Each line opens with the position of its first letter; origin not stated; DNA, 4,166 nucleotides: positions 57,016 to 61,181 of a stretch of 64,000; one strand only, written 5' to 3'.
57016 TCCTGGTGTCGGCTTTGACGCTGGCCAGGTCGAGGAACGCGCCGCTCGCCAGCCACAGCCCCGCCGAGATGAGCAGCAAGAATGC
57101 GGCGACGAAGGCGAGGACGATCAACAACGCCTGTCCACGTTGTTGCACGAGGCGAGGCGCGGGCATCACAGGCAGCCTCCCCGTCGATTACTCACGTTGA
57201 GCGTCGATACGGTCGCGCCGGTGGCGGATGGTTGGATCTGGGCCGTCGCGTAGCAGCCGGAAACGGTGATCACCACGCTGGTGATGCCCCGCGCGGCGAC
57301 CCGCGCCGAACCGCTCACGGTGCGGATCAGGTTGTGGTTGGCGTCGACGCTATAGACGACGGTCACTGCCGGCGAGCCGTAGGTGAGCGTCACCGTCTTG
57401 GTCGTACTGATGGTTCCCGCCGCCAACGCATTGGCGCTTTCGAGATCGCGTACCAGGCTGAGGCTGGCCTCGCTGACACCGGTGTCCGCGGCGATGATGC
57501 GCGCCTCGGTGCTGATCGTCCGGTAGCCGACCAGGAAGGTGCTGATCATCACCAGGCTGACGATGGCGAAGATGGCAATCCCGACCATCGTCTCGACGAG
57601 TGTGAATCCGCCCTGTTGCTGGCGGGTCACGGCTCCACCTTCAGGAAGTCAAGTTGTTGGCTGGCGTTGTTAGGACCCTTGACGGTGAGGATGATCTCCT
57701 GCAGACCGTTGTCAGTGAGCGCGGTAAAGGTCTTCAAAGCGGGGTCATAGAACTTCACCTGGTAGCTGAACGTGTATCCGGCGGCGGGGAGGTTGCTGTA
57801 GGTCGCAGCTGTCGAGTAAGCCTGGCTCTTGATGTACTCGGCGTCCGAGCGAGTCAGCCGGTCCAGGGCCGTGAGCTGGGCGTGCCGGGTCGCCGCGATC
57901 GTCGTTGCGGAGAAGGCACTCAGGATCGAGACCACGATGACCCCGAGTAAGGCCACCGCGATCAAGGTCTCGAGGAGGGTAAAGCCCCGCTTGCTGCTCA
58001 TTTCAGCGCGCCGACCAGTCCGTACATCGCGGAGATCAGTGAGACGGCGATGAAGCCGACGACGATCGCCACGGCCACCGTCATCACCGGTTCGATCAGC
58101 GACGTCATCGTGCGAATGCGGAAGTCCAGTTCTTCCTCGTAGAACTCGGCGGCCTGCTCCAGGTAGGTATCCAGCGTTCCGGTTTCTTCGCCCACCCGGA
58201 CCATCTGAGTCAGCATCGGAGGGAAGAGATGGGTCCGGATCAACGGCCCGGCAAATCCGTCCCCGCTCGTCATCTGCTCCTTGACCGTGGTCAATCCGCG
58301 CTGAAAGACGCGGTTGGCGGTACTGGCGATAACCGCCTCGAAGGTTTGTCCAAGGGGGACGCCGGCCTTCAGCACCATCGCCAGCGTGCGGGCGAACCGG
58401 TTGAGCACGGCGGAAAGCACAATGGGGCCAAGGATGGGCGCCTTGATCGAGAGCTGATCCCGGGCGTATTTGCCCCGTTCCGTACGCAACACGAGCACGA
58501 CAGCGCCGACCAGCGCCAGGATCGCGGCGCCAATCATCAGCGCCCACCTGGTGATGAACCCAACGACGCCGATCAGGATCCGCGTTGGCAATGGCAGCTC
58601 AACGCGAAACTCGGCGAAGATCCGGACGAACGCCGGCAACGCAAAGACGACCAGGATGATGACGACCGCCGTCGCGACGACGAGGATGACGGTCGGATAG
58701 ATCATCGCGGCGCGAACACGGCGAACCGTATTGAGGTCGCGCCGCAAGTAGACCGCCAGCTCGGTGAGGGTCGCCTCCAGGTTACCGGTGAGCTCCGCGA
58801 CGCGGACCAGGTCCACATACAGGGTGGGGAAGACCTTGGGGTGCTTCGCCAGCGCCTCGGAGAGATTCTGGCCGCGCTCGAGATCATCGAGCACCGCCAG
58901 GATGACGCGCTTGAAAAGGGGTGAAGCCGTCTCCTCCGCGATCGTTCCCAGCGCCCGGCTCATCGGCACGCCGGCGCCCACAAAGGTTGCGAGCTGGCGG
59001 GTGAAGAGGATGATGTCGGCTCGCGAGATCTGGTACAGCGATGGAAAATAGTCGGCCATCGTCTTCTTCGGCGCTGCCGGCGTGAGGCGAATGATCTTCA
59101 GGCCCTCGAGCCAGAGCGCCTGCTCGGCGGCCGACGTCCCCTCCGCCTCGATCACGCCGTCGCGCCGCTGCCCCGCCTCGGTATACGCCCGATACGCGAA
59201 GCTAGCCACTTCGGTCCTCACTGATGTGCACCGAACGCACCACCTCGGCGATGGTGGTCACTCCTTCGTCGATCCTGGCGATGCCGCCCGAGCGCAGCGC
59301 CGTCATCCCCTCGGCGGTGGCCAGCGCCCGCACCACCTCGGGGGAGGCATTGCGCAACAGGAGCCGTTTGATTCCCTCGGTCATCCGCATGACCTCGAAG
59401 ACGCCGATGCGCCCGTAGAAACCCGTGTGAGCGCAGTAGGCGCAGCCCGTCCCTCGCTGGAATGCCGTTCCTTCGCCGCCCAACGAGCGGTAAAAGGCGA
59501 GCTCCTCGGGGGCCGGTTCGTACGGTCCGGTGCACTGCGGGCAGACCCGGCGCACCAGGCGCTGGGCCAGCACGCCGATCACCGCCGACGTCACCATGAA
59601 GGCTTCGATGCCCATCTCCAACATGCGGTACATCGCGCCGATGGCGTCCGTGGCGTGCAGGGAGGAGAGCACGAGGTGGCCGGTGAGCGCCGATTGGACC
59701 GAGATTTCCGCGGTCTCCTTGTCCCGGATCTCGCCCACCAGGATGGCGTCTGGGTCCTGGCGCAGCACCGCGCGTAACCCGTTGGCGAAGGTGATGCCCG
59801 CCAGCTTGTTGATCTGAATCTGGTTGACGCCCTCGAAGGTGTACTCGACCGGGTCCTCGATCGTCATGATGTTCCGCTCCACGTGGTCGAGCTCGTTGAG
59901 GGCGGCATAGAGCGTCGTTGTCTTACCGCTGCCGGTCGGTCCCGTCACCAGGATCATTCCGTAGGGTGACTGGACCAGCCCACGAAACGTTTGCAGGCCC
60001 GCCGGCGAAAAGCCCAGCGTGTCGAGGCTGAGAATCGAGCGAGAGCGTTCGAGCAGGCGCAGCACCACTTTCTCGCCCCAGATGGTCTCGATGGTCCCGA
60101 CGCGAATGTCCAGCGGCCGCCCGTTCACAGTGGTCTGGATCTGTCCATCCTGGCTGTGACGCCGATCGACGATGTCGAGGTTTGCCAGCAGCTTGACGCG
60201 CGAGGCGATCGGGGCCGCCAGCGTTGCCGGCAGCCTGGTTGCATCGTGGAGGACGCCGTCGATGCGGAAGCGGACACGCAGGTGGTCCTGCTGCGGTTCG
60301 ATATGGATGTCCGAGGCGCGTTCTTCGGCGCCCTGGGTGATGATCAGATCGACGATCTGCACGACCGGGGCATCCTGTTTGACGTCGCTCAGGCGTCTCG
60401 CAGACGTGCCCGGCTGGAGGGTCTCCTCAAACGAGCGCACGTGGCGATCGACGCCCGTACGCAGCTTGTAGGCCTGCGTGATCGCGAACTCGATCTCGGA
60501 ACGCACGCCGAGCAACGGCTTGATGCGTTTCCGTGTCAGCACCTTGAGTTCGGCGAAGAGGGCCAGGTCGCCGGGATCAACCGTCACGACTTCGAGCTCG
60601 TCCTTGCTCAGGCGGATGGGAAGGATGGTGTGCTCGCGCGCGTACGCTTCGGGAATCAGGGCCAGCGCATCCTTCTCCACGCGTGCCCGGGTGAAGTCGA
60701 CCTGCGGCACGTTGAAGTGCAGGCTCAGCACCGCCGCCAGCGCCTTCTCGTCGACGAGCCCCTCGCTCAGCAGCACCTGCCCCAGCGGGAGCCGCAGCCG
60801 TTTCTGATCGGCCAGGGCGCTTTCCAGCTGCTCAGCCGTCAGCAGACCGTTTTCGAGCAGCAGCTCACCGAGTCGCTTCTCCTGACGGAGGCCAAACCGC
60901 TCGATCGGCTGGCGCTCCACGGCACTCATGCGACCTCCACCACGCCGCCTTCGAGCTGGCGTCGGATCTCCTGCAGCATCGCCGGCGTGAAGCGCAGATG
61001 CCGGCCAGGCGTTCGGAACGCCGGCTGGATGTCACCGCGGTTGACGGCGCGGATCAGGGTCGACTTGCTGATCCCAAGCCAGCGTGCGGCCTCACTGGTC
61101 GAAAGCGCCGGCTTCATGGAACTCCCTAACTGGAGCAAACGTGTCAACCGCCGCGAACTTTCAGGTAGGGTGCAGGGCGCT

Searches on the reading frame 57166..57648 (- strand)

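Call 19: search_protein_families(library=pfam, max_evalue=0.00001, proteins=[window:57166-57648:-])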
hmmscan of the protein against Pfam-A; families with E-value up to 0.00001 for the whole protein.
window:57166-57648:- (160 aa): 1 family
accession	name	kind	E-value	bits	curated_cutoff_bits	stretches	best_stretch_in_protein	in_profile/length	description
PF07963.17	N_methyl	-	1.3e-07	31.3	21.2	1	10-34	2-26/27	Prokaryotic N-terminal methylation motif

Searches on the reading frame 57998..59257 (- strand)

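Call 19: search_protein_families(library=pfam, max_evalue=0.00001, proteins=[window:57998-59257:-])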
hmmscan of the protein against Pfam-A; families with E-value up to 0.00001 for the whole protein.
window:57998-59257:- (419 aa): 1 family
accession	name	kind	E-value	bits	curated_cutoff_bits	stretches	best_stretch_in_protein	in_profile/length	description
PF00482.28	T2SSF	-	1.5e-59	199.9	25.2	2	85-208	1-125/125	Type II secretion system (T2SS), protein F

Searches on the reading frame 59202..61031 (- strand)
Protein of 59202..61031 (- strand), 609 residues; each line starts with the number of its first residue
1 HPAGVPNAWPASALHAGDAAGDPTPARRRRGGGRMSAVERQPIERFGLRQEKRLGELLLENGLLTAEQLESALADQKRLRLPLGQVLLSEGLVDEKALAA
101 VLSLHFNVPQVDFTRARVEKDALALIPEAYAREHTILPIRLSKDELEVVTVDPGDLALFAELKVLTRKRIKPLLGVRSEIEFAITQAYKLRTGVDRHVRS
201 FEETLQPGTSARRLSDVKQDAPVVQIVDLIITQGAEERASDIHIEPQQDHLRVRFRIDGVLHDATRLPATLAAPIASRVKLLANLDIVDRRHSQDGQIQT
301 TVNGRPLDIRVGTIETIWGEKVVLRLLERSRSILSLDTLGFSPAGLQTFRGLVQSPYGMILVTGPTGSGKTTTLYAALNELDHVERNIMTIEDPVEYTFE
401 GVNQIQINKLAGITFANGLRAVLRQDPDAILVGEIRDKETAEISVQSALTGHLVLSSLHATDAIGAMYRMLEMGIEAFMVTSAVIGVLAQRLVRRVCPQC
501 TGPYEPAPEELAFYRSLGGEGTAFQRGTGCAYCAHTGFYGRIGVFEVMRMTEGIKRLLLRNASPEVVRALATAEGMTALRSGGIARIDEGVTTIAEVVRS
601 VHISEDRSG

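Call 19: search_protein_families(library=pfam, max_evalue=0.00001, proteins=[window:59202-61031:-])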
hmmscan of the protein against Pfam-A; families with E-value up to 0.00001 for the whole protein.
window:59202-61031:- (609 aa): 2 families
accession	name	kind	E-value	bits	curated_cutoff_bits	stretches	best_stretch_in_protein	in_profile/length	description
PF00437.27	T2SSE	-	2.2e-127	425.2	24.9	1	218-599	3-370/370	Type II/IV secretion system protein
PF05157.20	MshEN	-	3.4e-16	59.4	23.1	1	106-191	1-87/90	MshEN domain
